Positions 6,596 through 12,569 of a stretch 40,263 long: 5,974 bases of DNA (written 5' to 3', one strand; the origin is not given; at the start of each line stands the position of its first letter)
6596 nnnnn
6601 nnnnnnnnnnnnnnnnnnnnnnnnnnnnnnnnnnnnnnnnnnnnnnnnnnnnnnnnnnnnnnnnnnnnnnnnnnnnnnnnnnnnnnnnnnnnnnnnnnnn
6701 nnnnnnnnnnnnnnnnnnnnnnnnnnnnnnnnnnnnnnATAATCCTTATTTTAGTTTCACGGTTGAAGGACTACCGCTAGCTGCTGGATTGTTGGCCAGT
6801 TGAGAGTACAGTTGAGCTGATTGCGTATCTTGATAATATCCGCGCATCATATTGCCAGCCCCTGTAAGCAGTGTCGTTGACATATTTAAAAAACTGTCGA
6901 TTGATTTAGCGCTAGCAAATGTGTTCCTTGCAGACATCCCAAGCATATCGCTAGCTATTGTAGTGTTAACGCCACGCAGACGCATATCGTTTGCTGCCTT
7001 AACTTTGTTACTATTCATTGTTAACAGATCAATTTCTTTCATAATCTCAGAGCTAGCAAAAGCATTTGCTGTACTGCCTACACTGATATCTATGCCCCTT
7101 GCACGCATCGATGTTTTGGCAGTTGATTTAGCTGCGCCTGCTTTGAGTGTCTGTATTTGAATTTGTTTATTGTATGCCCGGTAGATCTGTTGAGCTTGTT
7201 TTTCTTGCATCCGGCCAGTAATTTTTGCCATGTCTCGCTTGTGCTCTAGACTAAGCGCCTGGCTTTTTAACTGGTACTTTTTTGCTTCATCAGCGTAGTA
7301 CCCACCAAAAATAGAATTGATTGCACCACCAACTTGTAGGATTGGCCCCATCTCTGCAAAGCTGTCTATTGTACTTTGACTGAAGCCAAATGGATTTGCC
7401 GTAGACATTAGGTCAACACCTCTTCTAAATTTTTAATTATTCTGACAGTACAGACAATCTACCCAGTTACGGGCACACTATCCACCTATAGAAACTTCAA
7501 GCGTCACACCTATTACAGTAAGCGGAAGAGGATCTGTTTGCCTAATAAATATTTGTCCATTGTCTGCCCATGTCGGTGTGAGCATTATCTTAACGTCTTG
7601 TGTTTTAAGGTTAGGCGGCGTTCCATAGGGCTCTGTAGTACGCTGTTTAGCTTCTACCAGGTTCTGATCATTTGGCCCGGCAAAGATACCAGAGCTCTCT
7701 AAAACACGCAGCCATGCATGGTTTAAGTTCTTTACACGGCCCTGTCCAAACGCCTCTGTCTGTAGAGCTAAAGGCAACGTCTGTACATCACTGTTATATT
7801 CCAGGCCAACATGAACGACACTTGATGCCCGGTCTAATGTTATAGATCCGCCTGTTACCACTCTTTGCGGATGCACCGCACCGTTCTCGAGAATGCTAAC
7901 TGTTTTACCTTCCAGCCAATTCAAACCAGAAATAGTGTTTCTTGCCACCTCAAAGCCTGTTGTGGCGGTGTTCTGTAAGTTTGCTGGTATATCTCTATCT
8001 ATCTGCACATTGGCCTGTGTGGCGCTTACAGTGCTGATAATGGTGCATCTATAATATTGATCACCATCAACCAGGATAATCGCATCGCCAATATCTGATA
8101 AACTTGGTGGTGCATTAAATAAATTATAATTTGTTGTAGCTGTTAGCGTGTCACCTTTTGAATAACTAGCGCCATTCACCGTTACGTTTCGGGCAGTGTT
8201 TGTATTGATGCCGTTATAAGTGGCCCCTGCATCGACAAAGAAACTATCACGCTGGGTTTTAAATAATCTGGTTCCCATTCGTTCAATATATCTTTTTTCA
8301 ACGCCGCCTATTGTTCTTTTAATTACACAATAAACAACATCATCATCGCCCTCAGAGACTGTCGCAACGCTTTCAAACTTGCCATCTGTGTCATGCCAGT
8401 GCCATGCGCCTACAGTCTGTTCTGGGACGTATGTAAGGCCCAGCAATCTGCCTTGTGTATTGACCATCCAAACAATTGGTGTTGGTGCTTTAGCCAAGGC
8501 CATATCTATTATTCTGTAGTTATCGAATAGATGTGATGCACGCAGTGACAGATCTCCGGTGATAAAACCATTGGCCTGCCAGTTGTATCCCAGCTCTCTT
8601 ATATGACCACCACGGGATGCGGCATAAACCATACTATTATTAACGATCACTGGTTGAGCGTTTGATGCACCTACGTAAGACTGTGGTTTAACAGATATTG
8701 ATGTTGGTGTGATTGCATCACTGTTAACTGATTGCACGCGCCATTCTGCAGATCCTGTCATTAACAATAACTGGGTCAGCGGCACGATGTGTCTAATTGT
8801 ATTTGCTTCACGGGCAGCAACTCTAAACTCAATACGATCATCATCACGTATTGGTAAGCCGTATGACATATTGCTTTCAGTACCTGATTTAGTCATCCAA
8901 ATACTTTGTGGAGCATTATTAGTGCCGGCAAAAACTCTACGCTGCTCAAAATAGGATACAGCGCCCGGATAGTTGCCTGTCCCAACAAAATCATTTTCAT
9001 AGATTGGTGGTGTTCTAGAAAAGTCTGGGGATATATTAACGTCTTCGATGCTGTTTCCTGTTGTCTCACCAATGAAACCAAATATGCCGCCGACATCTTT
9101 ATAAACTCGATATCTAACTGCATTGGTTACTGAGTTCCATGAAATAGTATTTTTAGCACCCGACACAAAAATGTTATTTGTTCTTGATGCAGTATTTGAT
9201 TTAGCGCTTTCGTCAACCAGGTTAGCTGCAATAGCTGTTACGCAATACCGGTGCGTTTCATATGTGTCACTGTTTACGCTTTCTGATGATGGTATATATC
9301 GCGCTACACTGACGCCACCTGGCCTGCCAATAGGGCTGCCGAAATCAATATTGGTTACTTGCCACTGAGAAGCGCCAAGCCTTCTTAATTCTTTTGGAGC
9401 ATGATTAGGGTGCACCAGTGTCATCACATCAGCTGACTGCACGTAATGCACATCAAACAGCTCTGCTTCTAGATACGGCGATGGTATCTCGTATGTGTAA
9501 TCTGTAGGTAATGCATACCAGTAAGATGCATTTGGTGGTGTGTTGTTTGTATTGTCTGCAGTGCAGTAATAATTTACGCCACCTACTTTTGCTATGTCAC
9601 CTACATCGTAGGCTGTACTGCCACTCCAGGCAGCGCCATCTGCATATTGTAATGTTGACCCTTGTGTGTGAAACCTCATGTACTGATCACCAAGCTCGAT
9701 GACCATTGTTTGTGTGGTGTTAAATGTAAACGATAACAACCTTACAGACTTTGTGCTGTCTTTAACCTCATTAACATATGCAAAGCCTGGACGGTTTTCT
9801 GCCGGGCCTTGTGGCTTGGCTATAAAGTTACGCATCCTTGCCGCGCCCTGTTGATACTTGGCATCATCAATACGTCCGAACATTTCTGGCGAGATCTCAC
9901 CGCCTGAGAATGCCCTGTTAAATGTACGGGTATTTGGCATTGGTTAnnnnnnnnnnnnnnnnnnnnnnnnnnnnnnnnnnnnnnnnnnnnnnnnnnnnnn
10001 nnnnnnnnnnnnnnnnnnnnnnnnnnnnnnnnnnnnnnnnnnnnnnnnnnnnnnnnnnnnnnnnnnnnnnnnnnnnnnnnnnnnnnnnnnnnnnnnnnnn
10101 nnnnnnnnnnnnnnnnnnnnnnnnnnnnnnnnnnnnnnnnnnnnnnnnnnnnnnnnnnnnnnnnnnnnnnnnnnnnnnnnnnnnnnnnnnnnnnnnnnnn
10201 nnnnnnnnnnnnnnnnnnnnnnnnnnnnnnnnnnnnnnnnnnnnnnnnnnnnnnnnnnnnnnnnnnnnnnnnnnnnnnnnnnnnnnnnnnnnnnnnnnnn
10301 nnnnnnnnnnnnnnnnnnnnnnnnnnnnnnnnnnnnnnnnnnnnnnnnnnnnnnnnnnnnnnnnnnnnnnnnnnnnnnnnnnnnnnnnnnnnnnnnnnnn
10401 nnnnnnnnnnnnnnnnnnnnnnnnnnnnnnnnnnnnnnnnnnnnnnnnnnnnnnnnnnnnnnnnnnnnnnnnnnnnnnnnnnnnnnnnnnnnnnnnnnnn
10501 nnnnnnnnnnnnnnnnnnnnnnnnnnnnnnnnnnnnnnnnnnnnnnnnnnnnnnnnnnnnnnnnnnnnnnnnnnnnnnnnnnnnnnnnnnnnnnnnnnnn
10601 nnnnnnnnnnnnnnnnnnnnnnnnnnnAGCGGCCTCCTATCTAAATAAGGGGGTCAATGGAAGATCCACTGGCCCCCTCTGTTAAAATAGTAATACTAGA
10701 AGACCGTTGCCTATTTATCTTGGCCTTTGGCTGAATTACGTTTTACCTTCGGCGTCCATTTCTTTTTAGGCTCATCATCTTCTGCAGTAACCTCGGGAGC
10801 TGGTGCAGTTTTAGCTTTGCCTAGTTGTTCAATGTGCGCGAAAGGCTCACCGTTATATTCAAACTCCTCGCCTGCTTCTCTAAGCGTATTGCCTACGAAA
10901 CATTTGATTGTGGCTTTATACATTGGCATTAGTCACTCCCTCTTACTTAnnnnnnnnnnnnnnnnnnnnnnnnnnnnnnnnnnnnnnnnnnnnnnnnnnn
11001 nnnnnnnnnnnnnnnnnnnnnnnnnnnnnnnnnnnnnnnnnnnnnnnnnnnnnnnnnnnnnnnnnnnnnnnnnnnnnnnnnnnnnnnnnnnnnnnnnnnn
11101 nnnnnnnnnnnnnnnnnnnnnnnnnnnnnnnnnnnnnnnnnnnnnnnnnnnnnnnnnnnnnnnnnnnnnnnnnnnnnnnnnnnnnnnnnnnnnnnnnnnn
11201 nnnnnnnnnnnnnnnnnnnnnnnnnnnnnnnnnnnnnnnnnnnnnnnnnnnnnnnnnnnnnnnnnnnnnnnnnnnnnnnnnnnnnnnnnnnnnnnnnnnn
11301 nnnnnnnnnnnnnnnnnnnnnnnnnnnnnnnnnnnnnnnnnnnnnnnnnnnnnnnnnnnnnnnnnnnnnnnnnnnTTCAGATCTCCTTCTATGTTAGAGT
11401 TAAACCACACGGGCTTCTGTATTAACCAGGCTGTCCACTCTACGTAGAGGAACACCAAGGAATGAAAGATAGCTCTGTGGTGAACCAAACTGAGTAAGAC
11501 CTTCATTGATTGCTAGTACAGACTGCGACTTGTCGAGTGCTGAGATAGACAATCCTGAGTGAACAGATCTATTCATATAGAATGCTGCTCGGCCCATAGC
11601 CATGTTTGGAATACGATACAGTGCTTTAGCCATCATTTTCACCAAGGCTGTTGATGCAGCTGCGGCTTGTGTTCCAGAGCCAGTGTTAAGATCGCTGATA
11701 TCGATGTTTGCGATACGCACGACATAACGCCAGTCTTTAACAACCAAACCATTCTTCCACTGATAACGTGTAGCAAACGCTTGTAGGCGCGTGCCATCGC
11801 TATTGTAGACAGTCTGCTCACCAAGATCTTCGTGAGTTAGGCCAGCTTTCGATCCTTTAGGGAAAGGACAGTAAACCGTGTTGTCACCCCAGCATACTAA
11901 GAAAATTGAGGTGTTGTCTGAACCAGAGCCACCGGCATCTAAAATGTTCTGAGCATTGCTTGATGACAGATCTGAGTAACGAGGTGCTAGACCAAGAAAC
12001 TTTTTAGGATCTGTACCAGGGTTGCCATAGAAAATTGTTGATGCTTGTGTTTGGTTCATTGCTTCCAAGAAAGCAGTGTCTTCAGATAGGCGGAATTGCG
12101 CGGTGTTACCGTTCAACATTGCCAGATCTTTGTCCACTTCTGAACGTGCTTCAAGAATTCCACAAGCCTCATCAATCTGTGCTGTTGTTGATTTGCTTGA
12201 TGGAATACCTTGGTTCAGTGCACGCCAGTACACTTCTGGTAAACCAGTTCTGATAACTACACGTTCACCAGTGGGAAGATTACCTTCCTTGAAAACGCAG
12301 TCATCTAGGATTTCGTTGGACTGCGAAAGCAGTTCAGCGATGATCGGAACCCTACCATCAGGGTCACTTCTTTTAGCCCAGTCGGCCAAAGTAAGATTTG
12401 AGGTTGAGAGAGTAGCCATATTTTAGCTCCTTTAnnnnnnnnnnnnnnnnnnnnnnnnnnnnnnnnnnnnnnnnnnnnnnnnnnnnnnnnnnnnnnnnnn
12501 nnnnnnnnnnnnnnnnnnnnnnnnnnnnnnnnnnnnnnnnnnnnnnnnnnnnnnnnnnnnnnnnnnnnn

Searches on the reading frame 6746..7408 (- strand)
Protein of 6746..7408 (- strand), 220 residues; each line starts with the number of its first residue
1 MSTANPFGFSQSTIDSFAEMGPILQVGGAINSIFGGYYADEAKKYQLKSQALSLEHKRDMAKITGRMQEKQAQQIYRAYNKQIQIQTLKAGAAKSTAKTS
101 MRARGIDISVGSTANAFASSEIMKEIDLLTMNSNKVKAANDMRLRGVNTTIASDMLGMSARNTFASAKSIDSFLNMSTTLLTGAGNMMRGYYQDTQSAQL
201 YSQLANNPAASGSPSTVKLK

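Call 8: search_protein_families(library=pfam, proteins=[window:6746-7408:-], max_evalue=0.01)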
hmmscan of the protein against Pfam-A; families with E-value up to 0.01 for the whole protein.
window:6746-7408:- (220 aa): 0 families

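Call 9: search_protein_families(library=phrogs, proteins=[window:6746-7408:-], max_evalue=0.001)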
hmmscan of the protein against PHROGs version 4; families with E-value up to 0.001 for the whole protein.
window:6746-7408:- (220 aa): 1 family
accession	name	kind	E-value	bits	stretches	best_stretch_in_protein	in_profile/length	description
phrog_418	-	head and packaging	3.2e-05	25.1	1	46-195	20-157/166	internal virion protein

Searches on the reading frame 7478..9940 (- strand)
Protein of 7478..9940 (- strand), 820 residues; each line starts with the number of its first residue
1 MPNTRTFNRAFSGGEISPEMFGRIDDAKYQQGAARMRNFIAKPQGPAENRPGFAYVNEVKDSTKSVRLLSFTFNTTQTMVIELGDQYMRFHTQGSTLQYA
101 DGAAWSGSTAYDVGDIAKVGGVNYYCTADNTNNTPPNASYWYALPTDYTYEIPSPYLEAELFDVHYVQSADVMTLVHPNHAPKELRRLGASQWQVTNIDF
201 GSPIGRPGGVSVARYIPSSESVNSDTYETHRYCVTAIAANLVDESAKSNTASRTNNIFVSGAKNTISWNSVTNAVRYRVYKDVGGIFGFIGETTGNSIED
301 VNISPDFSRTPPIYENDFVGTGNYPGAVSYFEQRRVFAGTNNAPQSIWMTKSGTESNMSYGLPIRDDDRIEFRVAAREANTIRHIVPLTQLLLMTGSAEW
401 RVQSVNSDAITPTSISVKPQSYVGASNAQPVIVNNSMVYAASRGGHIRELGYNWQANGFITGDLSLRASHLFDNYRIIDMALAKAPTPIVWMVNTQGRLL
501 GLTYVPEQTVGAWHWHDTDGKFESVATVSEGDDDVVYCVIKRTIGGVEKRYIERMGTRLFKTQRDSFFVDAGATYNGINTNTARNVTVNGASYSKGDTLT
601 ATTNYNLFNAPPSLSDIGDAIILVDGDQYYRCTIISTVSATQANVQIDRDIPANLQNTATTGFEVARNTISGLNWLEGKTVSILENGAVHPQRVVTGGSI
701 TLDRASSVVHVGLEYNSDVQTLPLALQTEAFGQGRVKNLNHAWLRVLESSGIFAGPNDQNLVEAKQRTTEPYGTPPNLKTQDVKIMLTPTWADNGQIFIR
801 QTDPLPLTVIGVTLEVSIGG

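Call 8: search_protein_families(library=pfam, proteins=[window:7478-9940:-], max_evalue=0.01)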
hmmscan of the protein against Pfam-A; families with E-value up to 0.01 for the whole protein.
window:7478-9940:- (820 aa): 0 families

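Call 9: search_protein_families(library=phrogs, proteins=[window:7478-9940:-], max_evalue=0.001)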
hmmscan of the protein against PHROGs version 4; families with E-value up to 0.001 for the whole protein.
window:7478-9940:- (820 aa): 5 families
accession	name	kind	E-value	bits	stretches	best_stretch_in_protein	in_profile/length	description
phrog_376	-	tail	6.9e-212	706.7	1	1-820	1-711/712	tail protein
phrog_15566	-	tail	1.1e-130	437.8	1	318-819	41-550/552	tail protein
phrog_30010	-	unknown function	1.8e-54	186.4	1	437-716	181-467/517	-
phrog_20269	-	unknown function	1.1e-46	160.6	1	9-200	8-155/374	-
phrog_457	-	tail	8.7e-07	28.9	1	364-446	391-474/793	tail protein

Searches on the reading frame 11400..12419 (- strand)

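Call 11: search_protein_families(library=pfam, proteins=[window:11400-12419:-], max_evalue=0.01)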
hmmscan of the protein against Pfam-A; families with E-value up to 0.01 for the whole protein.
window:11400-12419:- (339 aa): 1 family
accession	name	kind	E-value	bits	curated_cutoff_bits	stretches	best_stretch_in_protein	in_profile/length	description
PF20911.3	GP7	-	5.1e-131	436.6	27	1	19-339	1-313/313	Major capsid protein GP7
